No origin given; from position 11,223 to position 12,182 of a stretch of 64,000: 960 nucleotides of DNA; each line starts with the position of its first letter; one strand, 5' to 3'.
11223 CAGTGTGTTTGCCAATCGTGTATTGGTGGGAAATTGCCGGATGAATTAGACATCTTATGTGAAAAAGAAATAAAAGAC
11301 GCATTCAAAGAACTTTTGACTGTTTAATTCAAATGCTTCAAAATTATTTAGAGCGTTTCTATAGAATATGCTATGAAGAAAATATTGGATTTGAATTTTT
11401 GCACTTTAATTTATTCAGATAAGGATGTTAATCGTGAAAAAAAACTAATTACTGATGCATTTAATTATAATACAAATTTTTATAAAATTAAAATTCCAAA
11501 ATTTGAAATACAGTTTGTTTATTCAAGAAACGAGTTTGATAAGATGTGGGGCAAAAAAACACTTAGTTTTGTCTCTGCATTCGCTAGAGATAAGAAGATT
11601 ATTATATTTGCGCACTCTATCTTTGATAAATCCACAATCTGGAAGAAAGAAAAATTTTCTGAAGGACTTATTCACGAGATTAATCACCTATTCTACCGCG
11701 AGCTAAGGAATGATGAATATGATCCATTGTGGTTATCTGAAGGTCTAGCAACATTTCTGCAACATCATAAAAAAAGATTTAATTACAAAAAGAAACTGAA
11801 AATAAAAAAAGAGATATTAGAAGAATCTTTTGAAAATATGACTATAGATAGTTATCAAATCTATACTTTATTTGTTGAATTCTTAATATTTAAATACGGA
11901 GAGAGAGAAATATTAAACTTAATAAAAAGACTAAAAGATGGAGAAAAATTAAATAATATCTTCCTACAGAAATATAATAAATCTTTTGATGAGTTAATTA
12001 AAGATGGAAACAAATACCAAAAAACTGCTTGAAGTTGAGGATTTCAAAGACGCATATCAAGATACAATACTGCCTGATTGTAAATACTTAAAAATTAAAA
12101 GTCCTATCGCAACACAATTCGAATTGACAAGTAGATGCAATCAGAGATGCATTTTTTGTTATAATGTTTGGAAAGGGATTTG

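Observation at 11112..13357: Compact RiPP-like cassette: Cys-rich peptide, gluzincin peptidase, radical SAM/SPASM enzyme and PqqD-like protein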

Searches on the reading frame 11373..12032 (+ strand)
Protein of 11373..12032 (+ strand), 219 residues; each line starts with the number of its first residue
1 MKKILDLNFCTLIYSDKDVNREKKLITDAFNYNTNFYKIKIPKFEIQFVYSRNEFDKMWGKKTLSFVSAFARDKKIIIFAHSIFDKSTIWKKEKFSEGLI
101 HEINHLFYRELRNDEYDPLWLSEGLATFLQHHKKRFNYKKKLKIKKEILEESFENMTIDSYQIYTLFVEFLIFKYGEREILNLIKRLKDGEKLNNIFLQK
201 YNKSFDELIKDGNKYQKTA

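Call 3: search_protein_families(library=pfam, proteins=[window:11373-12032:+], max_evalue=1)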
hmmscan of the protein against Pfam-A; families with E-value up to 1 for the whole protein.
window:11373-12032:+ (219 aa): 2 families
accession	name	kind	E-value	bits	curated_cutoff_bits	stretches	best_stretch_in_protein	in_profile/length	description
PF13485.12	Peptidase_MA_2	-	5.6e-06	26.7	32.4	1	98-204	69-187/201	Peptidase MA superfamily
PF01433.26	Peptidase_M1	-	0.001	19.2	27.7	1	86-161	58-134/218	Peptidase family M1 domain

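Call 4: search_protein_families(library=ncbifam, proteins=[window:11373-12032:+], max_evalue=1)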
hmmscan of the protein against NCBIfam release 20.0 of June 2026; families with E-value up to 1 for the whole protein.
window:11373-12032:+ (219 aa): 0 families

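Call 16: search_protein_families(library=padloc, proteins=[window:11373-12032:+], max_evalue=1)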
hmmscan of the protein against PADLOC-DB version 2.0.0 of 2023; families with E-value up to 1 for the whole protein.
window:11373-12032:+ (219 aa): 0 families

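Call 45: search_protein_families(library=pfam, alignment_id=A7, max_evalue=0.01)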
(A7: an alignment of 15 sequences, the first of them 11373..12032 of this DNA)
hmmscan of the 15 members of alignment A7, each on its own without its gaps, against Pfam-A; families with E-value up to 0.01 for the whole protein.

A. member 1, window:11373-12032:+ (219 aa): 2 families
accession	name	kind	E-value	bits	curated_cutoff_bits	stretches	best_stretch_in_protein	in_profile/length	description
PF13485.12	Peptidase_MA_2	-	5.6e-06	26.7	32.4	1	98-204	69-187/201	Peptidase MA superfamily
PF01433.26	Peptidase_M1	-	0.001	19.2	27.7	1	86-161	58-134/218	Peptidase family M1 domain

B. families by the number of members that match (of 15 scanned): 6 families
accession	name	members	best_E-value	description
PF13485.12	Peptidase_MA_2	15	1.6e-09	Peptidase MA superfamily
PF01433.26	Peptidase_M1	9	3.5e-05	Peptidase family M1 domain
PF04450.18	BSP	3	5.1e-09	Peptidase of plants and bacteria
PF06167.18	Peptidase_M90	1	0.00027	Glucose-regulated metallo-peptidase M90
PF07607.17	DUF1570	1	0.0086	Protein of unknown function (DUF1570)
PF10023.15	Aminopep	1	0.0089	Putative aminopeptidase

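Call 46: search_solved_structures(query=A7, max_evalue=1, show_alignments=1)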
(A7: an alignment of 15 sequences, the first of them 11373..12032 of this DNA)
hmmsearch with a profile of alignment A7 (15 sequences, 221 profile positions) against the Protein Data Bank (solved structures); distinct sequences matched with E-value up to 1: 75 (the best 60 are shown).
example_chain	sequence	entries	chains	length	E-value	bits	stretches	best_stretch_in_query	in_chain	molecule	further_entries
6ea4_A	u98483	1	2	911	1.4e-05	28.3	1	98-165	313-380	Endoplasmic reticulum aminopeptidase 2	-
7p7p_A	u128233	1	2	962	1.6e-05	28.1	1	98-165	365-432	Endoplasmic reticulum aminopeptidase 2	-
7nsk_A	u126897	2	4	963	1.6e-05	28.1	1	98-165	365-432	Endoplasmic reticulum aminopeptidase 2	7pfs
7nup_A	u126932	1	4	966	1.6e-05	28.1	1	98-165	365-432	Endoplasmic reticulum aminopeptidase 2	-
5ab0_A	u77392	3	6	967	1.6e-05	28.1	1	98-165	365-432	ENDOPLASMATIC RETICULUM AMINOPEPTIDASE 2 | Endoplasmic reticulum aminopeptidase 2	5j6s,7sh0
3se6_A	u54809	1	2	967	1.6e-05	28.1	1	98-165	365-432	Endoplasmic reticulum aminopeptidase 2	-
5ab2_A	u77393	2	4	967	1.9e-05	27.9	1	98-165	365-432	ENDOPLASMIC RETICULUM AMINOPEPTIDASE 2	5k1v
4e36_A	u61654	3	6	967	1.9e-05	27.9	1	98-165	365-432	Endoplasmic reticulum aminopeptidase 2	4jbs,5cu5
3mdj_A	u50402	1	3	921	3.5e-05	27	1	87-165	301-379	Endoplasmic reticulum aminopeptidase 1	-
6mgq_A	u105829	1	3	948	3.7e-05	27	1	87-165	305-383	Endoplasmic reticulum aminopeptidase 1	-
6t6r_A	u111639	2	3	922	6.4e-05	26.2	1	87-167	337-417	Endoplasmic reticulum aminopeptidase 1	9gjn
9gjs_A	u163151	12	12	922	6.5e-05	26.1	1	87-167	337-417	Endoplasmic reticulum aminopeptidase 1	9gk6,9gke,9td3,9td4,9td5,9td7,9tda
7z28_A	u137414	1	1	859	0.00012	25.3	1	87-165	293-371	Endoplasmic reticulum aminopeptidase 1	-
6ryf_A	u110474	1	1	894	0.00013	25.2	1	87-165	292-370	Endoplasmic reticulum aminopeptidase 1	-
2yd0_A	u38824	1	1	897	0.00013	25.2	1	87-165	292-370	ENDOPLASMIC RETICULUM AMINOPEPTIDASE 1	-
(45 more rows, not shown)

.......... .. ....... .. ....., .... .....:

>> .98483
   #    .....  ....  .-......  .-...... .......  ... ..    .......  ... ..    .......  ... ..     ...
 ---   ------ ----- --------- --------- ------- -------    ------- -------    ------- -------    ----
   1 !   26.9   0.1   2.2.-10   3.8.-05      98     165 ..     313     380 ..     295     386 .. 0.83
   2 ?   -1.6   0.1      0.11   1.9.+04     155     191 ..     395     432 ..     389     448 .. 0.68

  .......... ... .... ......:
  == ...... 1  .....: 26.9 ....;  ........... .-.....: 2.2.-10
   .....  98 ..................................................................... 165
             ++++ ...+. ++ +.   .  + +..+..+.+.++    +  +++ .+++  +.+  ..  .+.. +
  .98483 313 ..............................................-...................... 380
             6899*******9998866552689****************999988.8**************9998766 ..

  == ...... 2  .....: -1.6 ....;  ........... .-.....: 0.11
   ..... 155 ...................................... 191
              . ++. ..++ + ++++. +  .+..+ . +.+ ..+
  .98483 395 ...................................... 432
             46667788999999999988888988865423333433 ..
